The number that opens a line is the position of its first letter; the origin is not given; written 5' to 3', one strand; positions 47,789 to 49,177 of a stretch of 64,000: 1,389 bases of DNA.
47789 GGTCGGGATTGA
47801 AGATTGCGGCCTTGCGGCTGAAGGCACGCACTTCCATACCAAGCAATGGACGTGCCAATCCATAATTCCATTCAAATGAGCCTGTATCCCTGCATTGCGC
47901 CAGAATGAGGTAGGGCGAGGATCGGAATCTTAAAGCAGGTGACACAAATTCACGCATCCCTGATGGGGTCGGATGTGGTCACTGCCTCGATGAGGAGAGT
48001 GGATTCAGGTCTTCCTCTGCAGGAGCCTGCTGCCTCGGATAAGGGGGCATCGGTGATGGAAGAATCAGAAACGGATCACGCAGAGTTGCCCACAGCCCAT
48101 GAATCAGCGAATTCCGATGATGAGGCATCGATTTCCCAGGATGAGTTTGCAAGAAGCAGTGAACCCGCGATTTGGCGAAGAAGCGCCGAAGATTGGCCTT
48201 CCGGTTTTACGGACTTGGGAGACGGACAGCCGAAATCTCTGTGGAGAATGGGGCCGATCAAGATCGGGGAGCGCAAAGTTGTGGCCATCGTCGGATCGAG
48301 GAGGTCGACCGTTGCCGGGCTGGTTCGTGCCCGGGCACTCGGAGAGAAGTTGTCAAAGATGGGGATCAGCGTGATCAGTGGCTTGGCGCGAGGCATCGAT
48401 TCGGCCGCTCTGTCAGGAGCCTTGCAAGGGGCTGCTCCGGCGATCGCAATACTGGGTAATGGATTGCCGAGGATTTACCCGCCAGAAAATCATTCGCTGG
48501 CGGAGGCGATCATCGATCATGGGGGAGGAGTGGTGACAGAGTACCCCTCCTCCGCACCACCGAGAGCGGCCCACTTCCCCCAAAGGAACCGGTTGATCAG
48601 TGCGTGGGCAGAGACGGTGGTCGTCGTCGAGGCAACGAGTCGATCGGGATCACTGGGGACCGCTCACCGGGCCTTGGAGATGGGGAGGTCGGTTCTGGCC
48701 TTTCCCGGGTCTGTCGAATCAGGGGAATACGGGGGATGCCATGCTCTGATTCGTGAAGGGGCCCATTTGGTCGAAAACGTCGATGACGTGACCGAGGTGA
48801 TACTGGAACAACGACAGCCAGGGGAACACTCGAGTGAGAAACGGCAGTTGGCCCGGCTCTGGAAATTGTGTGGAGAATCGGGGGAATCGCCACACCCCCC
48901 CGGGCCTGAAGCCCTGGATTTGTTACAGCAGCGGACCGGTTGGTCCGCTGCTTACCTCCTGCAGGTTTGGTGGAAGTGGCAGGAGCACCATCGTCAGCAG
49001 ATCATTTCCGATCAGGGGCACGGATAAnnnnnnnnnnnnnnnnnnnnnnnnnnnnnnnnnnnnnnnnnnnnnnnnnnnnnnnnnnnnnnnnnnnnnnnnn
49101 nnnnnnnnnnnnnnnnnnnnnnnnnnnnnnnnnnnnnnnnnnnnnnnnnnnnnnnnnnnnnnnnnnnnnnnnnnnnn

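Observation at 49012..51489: Secreted pentaheme c-type cytochrome carrying dockerin repeats and a CarboxypepD_reg-like N-domain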

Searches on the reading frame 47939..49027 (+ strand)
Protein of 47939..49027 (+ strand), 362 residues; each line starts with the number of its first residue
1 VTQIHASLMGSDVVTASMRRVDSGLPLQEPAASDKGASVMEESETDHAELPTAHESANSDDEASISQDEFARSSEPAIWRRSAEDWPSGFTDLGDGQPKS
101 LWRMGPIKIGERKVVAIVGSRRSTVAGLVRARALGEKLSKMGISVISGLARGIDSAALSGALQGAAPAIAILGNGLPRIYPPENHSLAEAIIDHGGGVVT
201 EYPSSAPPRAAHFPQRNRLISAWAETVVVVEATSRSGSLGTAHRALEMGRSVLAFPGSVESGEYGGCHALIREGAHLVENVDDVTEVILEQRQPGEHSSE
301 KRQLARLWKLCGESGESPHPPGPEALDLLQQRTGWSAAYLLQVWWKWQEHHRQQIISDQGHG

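Call 47: search_protein_families(library=pfam, proteins=[window:47939-49027:+], max_evalue=0.001)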
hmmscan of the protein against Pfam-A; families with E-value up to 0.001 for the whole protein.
window:47939-49027:+ (362 aa): 1 family
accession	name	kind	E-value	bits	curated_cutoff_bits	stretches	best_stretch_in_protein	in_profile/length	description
PF02481.21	DNA_processg_A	-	2.3e-61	207.1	29.6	1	78-279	9-211/212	DNA recombination-mediator protein A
